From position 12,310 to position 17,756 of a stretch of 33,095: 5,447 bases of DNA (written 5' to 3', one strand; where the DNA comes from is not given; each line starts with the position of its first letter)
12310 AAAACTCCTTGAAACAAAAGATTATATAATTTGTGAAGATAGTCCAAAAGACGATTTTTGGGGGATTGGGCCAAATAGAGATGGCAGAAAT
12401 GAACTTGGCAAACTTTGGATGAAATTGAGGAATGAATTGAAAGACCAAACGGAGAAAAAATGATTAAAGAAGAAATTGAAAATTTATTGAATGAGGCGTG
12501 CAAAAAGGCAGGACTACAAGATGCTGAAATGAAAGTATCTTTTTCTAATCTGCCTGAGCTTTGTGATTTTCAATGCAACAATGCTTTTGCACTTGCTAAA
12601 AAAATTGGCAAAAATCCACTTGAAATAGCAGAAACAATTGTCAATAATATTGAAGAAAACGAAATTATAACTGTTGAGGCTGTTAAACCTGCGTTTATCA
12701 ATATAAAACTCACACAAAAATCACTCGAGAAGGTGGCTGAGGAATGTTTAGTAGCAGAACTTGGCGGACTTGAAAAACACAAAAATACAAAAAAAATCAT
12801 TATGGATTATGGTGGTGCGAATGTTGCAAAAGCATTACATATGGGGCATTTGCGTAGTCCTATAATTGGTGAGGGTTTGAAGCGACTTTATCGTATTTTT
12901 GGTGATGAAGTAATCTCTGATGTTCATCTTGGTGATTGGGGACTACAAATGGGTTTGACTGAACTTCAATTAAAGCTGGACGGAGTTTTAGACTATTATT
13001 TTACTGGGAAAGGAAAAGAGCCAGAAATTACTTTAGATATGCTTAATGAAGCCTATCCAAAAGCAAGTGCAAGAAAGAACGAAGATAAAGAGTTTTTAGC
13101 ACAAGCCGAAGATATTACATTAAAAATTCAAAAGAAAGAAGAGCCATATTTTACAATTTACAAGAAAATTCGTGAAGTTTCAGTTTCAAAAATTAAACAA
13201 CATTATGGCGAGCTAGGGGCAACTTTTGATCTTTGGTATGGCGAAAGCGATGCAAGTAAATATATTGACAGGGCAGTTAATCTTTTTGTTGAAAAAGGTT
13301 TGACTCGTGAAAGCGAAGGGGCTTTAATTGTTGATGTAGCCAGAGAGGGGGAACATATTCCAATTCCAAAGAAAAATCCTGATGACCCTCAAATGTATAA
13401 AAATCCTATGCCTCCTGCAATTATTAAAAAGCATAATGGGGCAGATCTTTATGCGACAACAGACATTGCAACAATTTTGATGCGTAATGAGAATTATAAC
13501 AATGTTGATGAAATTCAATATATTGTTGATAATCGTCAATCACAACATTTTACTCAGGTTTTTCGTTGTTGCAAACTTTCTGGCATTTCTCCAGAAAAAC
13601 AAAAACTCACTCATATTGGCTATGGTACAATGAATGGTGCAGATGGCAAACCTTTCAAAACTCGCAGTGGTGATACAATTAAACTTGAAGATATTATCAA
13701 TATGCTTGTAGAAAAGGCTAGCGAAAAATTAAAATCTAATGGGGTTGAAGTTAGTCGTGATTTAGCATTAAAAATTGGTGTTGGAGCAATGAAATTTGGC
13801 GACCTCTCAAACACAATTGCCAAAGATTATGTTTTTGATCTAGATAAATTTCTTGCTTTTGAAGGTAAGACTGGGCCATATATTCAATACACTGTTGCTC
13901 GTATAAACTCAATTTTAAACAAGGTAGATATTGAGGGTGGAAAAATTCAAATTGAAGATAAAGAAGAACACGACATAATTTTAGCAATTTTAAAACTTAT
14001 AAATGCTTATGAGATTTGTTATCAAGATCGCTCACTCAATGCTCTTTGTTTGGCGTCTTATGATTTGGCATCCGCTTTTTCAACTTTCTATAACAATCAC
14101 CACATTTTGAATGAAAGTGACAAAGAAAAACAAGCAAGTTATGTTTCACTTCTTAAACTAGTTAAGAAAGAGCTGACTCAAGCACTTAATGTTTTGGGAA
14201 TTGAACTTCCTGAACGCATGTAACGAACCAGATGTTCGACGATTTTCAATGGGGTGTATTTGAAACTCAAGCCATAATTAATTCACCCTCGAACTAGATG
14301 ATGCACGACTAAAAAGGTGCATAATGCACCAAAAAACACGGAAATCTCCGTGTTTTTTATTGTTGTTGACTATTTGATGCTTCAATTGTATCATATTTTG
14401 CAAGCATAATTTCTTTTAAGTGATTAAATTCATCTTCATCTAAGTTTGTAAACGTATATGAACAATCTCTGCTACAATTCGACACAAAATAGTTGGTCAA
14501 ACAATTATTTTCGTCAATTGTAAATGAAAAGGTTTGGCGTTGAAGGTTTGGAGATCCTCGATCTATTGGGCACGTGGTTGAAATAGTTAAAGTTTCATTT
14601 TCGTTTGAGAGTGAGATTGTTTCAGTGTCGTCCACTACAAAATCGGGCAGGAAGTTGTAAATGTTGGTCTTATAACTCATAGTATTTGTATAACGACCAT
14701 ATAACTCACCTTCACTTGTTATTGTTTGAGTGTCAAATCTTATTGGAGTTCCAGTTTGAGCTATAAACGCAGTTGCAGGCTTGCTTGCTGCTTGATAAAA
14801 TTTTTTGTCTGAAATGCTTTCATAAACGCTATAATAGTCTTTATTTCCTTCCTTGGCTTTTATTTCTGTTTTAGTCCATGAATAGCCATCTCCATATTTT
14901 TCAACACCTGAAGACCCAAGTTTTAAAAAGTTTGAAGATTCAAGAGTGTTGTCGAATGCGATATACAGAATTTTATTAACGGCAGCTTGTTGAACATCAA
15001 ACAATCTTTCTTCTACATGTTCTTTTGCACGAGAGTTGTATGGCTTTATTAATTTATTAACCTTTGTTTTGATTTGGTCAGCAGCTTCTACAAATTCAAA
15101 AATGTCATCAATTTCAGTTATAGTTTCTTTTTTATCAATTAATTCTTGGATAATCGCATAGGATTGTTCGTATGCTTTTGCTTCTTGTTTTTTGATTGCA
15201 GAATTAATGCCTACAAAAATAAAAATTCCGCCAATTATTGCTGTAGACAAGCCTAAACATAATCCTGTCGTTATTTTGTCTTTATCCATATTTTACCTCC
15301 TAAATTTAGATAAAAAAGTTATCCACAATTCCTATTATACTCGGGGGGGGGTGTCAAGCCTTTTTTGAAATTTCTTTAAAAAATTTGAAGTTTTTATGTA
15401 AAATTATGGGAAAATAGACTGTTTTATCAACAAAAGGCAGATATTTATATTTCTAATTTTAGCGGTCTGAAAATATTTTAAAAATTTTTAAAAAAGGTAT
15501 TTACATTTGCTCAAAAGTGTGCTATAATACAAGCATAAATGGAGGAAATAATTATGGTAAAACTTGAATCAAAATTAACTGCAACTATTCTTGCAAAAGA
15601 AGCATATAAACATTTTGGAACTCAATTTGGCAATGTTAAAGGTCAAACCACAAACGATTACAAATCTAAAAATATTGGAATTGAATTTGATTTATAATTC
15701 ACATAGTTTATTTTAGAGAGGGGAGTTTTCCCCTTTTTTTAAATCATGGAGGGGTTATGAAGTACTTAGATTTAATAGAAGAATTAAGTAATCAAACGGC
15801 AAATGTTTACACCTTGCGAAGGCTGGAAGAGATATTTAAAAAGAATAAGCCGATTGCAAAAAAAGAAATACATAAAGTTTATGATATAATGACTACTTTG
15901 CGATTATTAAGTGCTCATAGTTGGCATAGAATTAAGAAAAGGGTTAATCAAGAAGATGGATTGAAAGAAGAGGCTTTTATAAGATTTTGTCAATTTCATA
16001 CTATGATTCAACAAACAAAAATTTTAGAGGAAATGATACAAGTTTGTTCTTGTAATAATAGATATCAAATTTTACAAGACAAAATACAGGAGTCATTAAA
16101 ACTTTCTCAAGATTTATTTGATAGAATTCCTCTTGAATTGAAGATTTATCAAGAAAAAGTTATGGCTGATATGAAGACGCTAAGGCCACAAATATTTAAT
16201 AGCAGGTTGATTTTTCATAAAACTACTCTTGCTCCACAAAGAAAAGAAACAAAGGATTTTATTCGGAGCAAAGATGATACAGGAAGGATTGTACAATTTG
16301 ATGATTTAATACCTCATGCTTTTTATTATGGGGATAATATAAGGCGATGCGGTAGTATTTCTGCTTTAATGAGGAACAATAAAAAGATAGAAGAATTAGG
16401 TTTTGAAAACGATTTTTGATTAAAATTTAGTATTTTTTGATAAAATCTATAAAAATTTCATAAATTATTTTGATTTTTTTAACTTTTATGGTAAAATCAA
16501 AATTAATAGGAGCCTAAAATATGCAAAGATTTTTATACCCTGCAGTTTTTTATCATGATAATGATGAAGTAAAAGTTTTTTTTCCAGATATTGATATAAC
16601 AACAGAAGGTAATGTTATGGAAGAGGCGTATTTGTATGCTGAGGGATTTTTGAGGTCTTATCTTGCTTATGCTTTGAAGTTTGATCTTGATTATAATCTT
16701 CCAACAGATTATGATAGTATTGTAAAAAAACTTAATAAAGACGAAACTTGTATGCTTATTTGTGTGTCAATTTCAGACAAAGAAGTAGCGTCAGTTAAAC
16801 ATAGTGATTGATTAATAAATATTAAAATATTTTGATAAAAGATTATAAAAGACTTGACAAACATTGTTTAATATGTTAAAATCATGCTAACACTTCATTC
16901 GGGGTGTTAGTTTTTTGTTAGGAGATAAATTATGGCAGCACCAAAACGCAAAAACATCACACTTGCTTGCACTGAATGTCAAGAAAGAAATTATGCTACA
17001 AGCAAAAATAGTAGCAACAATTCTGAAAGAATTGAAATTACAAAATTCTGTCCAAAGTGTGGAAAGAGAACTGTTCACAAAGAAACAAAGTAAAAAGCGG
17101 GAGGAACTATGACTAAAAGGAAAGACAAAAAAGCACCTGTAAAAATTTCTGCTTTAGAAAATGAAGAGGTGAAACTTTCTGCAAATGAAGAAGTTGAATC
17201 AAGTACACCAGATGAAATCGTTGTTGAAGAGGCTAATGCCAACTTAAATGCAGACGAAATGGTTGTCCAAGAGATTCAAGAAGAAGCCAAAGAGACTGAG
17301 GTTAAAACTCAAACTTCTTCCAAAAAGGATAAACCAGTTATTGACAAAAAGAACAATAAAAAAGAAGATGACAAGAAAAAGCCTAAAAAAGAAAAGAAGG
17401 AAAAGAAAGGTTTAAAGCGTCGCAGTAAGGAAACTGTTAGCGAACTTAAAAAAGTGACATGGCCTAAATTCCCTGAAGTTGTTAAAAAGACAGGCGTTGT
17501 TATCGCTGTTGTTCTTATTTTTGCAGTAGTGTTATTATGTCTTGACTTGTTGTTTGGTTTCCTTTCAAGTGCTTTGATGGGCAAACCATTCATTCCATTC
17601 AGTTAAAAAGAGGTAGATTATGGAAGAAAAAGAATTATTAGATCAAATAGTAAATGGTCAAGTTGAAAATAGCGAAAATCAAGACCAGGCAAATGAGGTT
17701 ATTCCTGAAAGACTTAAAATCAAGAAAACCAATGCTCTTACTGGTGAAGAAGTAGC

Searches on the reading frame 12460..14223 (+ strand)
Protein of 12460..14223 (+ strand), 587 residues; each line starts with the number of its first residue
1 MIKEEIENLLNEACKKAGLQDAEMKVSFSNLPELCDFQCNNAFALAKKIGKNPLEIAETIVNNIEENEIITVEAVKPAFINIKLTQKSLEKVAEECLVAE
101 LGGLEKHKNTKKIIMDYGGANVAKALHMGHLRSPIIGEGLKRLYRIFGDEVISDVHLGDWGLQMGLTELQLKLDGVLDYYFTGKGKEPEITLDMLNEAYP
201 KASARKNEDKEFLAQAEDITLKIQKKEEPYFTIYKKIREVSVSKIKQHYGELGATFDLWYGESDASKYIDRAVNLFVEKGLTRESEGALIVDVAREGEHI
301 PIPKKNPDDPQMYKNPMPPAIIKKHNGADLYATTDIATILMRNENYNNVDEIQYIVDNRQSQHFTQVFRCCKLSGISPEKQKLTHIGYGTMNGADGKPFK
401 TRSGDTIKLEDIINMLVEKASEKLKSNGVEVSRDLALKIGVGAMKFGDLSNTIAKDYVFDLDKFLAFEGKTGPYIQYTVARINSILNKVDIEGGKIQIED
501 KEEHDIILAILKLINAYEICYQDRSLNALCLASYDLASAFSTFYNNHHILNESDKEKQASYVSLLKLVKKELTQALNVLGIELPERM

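Call 25: find_homologous_proteins(query=window:12460-14223:+, max_evalue=1e-30)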
Query window:12460-14223:+ (587 aa): 8000 proteins with E <= 1e-30 among 8000 candidates; the best 120 are listed.
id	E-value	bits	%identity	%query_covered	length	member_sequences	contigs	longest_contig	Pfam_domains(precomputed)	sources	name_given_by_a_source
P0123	0.0e+0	1294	99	100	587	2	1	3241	PF05746.22,PF00750.26,PF03485.22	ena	-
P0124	0.0e+0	1193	90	100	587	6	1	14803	PF05746.22,PF00750.26,PF03485.22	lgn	-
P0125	0.0e+0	1149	86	100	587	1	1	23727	PF05746.22,PF00750.26,PF03485.22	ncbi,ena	-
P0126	0.0e+0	1126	85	100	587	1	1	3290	PF05746.22,PF00750.26,PF03485.22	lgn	-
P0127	0.0e+0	1125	85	100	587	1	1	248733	PF05746.22,PF00750.26,PF03485.22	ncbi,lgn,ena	-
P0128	3.1e-294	995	73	100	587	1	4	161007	PF05746.22,PF00750.26,PF03485.22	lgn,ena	-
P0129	1.4e-281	953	73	100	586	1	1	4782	PF05746.22,PF00750.26,PF03485.22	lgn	-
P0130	2.1e-281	953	72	100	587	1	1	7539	PF05746.22,PF00750.26,PF03485.22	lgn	-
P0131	7.6e-280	947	72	100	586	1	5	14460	PF05746.22,PF00750.26,PF03485.22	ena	-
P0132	8.7e-280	947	71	100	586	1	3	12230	PF05746.22,PF00750.26,PF03485.22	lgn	-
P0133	1.1e-279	947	71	100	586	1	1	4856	PF05746.22,PF00750.26,PF03485.22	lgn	-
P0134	2.3e-279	946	71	100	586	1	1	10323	PF05746.22,PF00750.26,PF03485.22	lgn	-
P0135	4.0e-279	945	71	100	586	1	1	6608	PF05746.22,PF00750.26,PF03485.22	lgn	-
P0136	4.1e-279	945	71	100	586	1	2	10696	PF05746.22,PF00750.26,PF03485.22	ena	-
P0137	5.4e-279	945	71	100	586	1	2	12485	PF05746.22,PF00750.26,PF03485.22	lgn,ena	-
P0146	2.2e-278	943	71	100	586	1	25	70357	PF05746.22,PF00750.26,PF03485.22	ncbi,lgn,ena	-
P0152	1.0e-277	940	71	100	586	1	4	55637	PF05746.22,PF00750.26,PF03485.22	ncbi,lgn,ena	-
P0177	9.3e-271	917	70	100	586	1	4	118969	PF05746.22,PF00750.26,PF03485.22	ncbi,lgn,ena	-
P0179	1.0e-270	917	70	100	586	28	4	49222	PF05746.22,PF00750.26,PF03485.22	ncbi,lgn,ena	-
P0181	1.4e-270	917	70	100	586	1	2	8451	PF05746.22,PF00750.26,PF03485.22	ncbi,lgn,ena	-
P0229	4.0e-264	895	68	100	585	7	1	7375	PF05746.22,PF00750.26,PF03485.22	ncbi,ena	-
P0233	4.2e-263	892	67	100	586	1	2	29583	PF05746.22,PF00750.26,PF03485.22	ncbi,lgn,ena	-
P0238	1.1e-262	891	68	100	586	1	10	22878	PF05746.22,PF00750.26,PF03485.22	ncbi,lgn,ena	-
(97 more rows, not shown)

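Call 27: find_encoding_contigs(protein=P0124, flank=10000, max_places=10)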
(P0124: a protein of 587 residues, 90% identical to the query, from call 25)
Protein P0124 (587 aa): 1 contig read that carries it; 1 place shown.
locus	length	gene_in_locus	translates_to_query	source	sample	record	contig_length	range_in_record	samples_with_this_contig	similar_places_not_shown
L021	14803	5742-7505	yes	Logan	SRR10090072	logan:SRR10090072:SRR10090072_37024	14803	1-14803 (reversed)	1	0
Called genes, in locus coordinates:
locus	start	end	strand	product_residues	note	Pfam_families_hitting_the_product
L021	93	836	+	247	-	PF00121:TIM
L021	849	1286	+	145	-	PF13302:Acetyltransf_3, PF00583:Acetyltransf_1, PF13673:Acetyltransf_10, PF13508:Acetyltransf_7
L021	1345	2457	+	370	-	PF05496:RuvB_N (faint), PF13177:DNA_pol3_delta2, PF00004:AAA, PF07728:AAA_5 (weak), PF13401:AAA_22 (faint), PF22608:DNAX_ATPase_lid, PF12169:DNA_pol3_gamma3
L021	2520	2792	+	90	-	-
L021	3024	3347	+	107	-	PF02575:YbaB_DNA_bd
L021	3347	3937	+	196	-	PF21176:RecR_HhH, PF02132:RecR_ZnF (weak), PF01751:Toprim, PF13662:Toprim_4, PF21175:RecR_C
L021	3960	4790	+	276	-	-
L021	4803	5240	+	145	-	PF00583:Acetyltransf_1, PF13508:Acetyltransf_7 (weak)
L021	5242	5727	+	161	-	-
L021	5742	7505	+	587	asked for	PF03485:Arg_tRNA_synt_N, PF00750:tRNA-synt_1d, PF05746:DALR_1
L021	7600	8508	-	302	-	-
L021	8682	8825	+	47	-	-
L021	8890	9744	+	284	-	-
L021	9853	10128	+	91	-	-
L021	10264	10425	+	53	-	PF00471:Ribosomal_L33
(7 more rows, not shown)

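Call 28: find_encoding_contigs(protein=P0125, flank=10000, max_places=10)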
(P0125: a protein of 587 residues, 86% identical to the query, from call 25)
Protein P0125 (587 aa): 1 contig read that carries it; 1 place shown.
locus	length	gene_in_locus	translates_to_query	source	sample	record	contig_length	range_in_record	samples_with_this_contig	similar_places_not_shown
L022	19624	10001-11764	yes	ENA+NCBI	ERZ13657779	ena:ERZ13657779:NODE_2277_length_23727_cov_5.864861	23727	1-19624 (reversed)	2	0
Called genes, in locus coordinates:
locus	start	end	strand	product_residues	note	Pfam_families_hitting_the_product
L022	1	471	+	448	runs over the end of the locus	-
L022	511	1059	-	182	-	-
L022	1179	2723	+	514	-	PF01943:Polysacc_synt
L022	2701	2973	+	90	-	PF00216:Bac_DNA_binding, PF18291:HU-HIG (weak)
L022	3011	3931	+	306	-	PF01207:Dus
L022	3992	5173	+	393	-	PF00162:PGK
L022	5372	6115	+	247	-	PF00121:TIM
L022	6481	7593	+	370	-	PF05496:RuvB_N (faint), PF13177:DNA_pol3_delta2, PF00004:AAA, PF07728:AAA_5 (faint), PF22608:DNAX_ATPase_lid, PF12169:DNA_pol3_gamma3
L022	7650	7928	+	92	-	-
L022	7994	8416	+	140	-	PF13302:Acetyltransf_3, PF00583:Acetyltransf_1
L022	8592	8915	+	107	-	PF02575:YbaB_DNA_bd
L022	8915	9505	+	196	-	PF21176:RecR_HhH, PF02132:RecR_ZnF (weak), PF01751:Toprim, PF13662:Toprim_4, PF21175:RecR_C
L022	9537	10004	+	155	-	PF08719:NADAR, PF08010:Phage_30_3 (faint)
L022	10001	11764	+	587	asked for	PF03485:Arg_tRNA_synt_N, PF00750:tRNA-synt_1d, PF05746:DALR_1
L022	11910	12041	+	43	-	-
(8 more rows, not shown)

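Call 29: find_encoding_contigs(protein=P0127, flank=10000, max_places=10)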
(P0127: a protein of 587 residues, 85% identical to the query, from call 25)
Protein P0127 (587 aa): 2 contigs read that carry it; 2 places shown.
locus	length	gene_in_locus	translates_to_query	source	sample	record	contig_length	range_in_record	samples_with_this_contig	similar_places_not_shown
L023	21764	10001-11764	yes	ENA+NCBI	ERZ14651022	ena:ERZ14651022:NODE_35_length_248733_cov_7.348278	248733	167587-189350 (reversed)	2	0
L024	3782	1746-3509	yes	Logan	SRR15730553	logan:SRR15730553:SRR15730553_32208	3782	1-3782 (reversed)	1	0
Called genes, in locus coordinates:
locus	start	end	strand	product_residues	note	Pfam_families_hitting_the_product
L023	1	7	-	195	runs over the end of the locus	-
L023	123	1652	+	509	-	PF01943:Polysacc_synt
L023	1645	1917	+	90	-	PF00216:Bac_DNA_binding, PF18291:HU-HIG (weak)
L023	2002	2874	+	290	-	PF01207:Dus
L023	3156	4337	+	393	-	PF00162:PGK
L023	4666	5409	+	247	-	PF00121:TIM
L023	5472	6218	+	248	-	PF03575:Peptidase_S51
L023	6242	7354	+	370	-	PF05496:RuvB_N (weak), PF06068:TIP49 (faint), PF13177:DNA_pol3_delta2, PF13191:AAA_16 (faint), PF00004:AAA, PF07728:AAA_5 (weak), PF22608:DNAX_ATPase_lid, PF12169:DNA_pol3_gamma3, +2 more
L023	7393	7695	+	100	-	-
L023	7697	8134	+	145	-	PF13240:Zn_Ribbon_1 (weak), PF13248:Zn_ribbon_3 (weak)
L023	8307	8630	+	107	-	PF02575:YbaB_DNA_bd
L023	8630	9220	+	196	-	PF21176:RecR_HhH, PF02132:RecR_ZnF (weak), PF01751:Toprim, PF13662:Toprim_4, PF21175:RecR_C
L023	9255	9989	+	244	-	PF03575:Peptidase_S51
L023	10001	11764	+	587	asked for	PF03485:Arg_tRNA_synt_N, PF00750:tRNA-synt_1d, PF05746:DALR_1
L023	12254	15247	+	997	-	PF09479:Flg_new (weak), PF07581:Glug (faint), PF08481:GBS_Bsp-like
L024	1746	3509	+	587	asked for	PF03485:Arg_tRNA_synt_N, PF00750:tRNA-synt_1d, PF05746:DALR_1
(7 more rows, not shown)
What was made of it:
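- Related metagenome assemblies have low coverage (cov 5.9 and 7.3 in the contig names of calls 28 and 29).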

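Call 34: list_cluster_members(proteins=[P0125, P0127, P0146, P0152, P0177, P0179, P0181, P0229, P0233, P0238])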
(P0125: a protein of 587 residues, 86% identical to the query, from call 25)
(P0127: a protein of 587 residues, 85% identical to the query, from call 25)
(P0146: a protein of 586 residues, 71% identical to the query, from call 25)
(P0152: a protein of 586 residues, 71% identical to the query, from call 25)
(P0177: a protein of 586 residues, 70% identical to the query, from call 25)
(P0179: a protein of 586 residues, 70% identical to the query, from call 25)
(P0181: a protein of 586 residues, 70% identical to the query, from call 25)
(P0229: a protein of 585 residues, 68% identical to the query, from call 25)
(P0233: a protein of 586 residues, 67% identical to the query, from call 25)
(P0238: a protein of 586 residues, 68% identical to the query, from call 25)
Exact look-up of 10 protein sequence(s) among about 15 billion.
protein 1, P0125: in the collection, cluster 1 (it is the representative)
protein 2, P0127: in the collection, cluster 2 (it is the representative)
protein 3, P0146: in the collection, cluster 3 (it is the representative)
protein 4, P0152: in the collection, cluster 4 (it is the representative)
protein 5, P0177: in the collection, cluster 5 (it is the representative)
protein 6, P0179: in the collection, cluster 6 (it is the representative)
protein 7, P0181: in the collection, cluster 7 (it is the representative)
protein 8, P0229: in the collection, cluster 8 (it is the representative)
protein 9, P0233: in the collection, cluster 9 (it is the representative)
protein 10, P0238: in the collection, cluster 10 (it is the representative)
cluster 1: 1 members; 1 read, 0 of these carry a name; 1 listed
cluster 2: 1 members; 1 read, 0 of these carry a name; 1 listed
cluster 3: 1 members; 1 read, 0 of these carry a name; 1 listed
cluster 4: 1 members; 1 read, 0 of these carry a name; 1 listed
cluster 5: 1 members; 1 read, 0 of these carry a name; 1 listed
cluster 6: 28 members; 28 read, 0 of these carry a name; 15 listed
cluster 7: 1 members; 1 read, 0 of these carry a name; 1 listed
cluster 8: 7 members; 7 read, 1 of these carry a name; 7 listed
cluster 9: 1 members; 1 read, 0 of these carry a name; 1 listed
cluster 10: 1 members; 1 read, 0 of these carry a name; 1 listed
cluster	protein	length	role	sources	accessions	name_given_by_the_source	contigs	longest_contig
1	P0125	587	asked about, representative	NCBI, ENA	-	-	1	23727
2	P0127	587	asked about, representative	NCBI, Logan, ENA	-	-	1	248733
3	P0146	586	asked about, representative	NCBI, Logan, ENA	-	-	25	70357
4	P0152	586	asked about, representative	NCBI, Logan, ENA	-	-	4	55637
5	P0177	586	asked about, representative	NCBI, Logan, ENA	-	-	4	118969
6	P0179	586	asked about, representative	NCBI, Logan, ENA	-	-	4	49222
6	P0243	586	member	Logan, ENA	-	-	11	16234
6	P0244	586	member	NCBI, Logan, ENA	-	-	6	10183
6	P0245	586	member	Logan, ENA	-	-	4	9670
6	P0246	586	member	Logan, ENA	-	-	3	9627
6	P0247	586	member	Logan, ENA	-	-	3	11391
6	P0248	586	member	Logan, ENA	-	-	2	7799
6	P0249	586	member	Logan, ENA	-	-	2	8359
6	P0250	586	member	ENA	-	-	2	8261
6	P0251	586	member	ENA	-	-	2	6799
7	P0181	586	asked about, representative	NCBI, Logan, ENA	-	-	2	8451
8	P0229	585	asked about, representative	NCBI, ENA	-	-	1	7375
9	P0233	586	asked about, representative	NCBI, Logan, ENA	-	-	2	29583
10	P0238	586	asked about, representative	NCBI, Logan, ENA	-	-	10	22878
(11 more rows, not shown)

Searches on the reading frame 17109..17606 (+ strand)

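Call 8: search_protein_families(library=pfam, proteins=[window:17109-17606:+], max_evalue=0.01)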
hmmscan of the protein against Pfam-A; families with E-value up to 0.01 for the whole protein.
window:17109-17606:+ (165 aa): 2 families
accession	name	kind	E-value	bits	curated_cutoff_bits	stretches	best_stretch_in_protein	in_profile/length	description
PF00584.25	SecE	-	5.5e-15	55.5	22.7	1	107-156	5-54/55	SecE/Sec61-gamma subunits of protein translocation complex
PF03839.21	Sec62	-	0.0088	16.3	27.8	0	50-143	25-119/191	Translocation protein Sec62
